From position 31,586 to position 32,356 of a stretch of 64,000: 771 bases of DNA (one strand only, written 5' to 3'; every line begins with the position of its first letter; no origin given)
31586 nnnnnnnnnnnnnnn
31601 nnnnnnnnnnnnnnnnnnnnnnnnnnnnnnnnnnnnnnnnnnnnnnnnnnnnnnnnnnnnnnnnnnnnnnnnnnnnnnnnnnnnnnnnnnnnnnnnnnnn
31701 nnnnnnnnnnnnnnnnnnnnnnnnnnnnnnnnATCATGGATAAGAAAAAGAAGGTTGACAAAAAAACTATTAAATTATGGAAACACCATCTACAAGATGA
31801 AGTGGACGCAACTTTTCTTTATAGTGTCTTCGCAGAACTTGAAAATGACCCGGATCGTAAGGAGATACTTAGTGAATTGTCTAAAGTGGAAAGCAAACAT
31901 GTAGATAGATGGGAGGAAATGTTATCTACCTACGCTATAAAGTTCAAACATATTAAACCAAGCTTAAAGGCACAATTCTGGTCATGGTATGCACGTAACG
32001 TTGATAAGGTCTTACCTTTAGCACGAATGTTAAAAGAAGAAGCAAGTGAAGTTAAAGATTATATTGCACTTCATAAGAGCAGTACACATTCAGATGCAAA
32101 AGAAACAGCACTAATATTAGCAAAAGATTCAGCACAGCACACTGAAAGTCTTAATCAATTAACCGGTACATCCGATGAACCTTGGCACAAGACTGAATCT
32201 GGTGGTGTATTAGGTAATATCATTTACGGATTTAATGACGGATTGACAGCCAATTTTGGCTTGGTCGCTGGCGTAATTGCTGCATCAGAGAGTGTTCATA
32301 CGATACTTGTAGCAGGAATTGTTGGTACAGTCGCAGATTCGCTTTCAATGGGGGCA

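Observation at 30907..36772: Metal-homeostasis operon: DtxR-family regulator, MbfA-like ferritin-VIT1 fusion, TroABCD-like importer, with a perfect promoter and palindromic candidate operator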

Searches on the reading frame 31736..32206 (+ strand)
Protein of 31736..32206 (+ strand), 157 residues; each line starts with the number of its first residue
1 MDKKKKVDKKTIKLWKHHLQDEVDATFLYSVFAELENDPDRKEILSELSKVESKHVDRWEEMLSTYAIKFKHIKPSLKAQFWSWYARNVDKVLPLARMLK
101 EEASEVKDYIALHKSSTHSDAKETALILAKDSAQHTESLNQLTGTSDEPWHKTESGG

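Call 28: search_protein_families(library=pfam, proteins=[window:31736-32206:+], max_evalue=10)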
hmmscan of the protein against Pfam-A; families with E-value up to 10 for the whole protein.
seq(157 aa): 4 families
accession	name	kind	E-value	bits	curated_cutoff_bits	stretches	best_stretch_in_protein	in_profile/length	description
PF14127.11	DUF4294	-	9e-05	22.9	27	1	68-119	14-65/155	Domain of unknown function (DUF4294)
PF02915.23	Rubrerythrin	-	0.0031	18.3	22.8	1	21-142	9-136/137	Rubrerythrin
PF07299.16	EF-G-binding_N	-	0.016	16.1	27.1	1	8-71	26-83/83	Elongation factor G-binding protein, N-terminal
PF13668.12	Ferritin_2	-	0.039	14.5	24.7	1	32-144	32-137/138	Ferritin-like domain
